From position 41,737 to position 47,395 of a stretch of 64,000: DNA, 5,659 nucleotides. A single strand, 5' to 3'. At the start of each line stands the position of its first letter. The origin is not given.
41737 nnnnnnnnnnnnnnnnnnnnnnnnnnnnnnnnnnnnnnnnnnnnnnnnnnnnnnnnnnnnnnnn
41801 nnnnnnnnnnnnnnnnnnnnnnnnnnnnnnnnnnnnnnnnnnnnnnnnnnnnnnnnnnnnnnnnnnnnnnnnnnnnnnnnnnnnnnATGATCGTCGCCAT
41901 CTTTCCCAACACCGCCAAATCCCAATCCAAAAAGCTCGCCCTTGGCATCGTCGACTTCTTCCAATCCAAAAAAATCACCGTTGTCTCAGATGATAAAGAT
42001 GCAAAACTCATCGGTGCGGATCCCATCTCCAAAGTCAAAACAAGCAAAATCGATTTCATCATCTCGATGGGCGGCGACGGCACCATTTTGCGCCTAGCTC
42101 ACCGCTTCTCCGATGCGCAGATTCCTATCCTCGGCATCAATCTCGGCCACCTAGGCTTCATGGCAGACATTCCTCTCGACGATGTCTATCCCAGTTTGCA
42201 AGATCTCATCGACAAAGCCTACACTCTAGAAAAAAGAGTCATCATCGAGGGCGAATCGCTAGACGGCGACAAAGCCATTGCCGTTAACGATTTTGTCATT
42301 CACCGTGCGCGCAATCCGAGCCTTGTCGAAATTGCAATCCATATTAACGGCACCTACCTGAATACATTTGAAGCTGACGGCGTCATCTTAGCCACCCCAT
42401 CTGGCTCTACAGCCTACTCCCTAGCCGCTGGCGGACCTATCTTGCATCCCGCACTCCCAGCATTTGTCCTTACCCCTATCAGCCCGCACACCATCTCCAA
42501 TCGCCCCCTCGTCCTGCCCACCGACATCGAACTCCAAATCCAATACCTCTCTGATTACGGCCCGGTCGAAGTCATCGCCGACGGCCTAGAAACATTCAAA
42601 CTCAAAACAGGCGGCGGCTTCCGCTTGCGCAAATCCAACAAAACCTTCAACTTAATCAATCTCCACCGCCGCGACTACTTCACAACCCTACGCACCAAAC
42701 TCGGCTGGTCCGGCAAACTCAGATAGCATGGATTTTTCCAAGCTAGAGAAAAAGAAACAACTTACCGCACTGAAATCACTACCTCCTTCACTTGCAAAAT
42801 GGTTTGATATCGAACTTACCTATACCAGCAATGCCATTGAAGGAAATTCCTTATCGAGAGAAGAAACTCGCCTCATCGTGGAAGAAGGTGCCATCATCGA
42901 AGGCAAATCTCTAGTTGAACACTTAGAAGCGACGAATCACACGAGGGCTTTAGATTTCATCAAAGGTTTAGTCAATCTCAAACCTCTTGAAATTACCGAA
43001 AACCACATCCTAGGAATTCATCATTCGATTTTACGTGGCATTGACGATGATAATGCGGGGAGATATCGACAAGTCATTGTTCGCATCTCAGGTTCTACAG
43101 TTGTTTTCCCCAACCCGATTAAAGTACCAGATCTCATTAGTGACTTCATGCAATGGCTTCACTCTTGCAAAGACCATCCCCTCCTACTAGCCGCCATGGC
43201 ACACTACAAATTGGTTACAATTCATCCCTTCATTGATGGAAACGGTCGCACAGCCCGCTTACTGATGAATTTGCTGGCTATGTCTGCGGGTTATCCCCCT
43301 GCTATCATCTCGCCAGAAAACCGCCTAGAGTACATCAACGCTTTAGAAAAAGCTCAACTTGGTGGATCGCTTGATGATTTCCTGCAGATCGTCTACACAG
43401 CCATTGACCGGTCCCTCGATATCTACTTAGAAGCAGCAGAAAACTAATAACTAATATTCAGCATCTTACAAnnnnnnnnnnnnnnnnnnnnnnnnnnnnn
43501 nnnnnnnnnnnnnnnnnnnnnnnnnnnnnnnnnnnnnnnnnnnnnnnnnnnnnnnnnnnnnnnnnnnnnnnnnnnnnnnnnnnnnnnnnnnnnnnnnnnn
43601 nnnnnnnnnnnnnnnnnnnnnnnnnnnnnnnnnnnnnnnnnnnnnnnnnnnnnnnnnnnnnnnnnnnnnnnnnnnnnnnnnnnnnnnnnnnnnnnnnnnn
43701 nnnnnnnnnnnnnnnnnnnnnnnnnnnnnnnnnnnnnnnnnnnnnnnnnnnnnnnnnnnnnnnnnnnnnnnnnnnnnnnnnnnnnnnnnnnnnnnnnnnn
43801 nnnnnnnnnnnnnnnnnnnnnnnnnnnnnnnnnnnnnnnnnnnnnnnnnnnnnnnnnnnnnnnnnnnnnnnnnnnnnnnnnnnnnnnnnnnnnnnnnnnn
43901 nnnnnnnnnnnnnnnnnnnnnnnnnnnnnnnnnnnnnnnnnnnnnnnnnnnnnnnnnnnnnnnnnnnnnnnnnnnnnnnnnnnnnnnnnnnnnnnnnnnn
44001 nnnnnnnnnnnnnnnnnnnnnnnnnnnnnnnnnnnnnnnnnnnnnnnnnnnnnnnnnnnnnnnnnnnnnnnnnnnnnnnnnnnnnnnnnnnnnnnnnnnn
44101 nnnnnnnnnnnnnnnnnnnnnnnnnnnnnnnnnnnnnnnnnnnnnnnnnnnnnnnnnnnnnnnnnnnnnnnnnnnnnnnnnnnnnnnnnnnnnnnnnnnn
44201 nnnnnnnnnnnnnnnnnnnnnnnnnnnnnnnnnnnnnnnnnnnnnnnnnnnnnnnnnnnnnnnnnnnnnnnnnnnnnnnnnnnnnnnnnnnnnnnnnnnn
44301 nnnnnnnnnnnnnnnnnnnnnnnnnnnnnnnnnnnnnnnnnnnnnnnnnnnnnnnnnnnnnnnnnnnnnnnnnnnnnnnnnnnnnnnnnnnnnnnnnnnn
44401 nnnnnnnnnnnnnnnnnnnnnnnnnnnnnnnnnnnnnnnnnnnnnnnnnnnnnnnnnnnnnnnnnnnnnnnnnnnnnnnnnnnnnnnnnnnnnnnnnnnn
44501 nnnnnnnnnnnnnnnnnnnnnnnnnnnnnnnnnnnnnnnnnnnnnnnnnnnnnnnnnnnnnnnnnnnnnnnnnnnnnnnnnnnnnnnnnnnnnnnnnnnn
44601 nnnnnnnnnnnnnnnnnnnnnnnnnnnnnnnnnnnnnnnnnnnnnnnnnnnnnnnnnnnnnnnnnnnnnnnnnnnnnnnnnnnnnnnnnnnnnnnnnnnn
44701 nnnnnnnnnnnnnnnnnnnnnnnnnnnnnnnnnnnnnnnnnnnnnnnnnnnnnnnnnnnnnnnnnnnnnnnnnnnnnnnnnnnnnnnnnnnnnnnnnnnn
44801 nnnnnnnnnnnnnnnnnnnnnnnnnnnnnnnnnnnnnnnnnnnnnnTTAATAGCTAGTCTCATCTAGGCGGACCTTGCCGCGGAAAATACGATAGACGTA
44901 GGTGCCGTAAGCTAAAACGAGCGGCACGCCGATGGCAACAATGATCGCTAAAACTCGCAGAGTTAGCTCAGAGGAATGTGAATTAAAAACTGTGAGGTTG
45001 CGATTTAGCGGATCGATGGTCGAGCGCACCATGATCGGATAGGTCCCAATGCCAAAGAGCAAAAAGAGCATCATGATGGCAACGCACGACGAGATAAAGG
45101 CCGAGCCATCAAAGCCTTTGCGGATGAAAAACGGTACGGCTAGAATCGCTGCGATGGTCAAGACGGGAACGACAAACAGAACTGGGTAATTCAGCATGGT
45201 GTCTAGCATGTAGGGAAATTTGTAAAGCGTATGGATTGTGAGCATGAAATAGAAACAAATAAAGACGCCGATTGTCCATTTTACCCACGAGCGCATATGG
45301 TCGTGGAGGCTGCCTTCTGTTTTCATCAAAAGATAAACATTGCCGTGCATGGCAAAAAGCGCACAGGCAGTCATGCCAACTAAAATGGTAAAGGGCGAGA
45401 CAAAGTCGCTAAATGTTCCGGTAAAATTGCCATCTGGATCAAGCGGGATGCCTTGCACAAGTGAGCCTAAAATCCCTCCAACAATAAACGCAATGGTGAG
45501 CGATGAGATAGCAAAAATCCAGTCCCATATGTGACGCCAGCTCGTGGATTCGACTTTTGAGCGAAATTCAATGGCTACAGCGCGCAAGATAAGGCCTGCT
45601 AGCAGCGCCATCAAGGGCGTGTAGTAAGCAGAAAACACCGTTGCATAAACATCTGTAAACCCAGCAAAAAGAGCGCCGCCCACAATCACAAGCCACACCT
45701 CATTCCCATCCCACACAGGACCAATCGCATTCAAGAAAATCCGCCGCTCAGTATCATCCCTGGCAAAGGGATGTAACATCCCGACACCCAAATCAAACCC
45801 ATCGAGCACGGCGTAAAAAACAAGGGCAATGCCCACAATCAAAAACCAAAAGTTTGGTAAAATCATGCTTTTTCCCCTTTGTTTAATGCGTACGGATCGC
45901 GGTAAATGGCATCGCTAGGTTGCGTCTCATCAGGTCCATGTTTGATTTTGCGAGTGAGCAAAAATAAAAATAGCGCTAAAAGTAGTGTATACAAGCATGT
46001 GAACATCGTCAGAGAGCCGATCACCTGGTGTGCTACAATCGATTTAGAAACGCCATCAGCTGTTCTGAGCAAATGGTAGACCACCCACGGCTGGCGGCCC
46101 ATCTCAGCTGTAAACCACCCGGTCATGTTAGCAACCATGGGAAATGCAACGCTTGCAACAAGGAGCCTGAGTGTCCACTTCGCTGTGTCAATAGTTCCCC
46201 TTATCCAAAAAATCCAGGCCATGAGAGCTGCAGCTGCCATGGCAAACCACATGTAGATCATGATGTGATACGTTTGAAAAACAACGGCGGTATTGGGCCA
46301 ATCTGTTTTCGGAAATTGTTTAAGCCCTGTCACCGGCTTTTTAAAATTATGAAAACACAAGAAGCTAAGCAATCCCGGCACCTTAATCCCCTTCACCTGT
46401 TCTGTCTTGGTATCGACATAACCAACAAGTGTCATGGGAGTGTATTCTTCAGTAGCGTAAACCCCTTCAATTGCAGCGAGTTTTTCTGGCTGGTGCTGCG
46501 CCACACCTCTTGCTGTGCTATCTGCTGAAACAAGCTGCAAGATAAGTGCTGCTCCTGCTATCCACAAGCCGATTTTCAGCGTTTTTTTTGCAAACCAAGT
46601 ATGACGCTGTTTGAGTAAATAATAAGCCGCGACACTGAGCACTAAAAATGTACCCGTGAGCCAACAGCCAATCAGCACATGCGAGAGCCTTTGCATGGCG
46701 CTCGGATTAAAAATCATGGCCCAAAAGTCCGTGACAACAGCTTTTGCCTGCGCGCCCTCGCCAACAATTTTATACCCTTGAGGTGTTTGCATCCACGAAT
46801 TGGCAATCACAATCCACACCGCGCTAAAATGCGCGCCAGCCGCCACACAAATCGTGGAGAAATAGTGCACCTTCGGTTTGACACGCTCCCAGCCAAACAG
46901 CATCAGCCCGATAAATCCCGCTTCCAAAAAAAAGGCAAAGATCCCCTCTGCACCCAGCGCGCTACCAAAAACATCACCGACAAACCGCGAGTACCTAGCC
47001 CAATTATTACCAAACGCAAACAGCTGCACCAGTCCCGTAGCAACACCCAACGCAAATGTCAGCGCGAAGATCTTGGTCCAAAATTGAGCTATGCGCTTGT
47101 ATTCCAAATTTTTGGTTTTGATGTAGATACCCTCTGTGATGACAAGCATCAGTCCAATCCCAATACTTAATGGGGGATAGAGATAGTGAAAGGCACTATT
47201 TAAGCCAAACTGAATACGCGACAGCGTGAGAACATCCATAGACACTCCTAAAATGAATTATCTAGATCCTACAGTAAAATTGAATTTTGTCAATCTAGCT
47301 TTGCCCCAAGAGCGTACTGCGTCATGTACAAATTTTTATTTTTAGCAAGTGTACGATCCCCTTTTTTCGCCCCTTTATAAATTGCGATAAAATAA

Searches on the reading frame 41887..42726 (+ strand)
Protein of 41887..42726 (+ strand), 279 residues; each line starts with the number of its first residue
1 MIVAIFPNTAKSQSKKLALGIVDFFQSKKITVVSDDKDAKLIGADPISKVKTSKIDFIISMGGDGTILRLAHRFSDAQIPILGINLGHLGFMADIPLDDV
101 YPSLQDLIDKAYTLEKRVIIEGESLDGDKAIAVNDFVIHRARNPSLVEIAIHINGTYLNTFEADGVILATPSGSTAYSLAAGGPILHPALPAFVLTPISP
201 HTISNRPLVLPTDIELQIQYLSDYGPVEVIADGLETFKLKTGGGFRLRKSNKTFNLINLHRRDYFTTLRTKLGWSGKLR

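Call 45: search_protein_families(library=pfam, proteins=[window:41887-42726:+], max_evalue=0.0001)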
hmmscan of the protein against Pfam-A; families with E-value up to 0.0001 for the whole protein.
window:41887-42726:+ (279 aa): 2 families
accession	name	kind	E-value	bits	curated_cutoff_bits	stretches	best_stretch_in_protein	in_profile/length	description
PF20143.4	NAD_kinase_C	-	8.6e-32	110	23.7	1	134-258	2-125/126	ATP-NAD kinase C-terminal domain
PF01513.26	NAD_kinase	-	2.2e-17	64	25.5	1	45-111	63-129/130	ATP-NAD kinase N-terminal domain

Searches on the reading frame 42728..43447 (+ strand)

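Call 45: search_protein_families(library=pfam, proteins=[window:42728-43447:+], max_evalue=0.0001)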
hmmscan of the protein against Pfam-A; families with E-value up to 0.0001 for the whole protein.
window:42728-43447:+ (239 aa): 1 family
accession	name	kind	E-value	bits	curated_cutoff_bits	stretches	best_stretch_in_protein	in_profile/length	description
PF02661.23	Fic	-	1.7e-24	86.9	24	1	89-183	2-92/93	Fic/DOC family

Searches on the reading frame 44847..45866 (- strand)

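Call 45: search_protein_families(library=pfam, proteins=[window:44847-45866:-], max_evalue=0.0001)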
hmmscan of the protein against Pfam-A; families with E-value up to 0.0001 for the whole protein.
window:44847-45866:- (339 aa): 1 family
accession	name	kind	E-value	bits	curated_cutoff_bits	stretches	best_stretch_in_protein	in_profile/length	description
PF02322.20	Cyt_bd_oxida_II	-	2.8e-99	332.7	35.6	1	3-328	1-302/302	Cytochrome bd terminal oxidase subunit II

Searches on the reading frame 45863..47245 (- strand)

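Call 45: search_protein_families(library=pfam, proteins=[window:45863-47245:-], max_evalue=0.0001)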
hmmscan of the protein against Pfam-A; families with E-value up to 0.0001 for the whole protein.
window:45863-47245:- (460 aa): 1 family
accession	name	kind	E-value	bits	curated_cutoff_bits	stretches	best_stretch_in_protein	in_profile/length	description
PF01654.22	Cyt_bd_oxida_I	-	1.4e-156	521.7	26.2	1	8-438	1-418/418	Cytochrome bd terminal oxidase subunit I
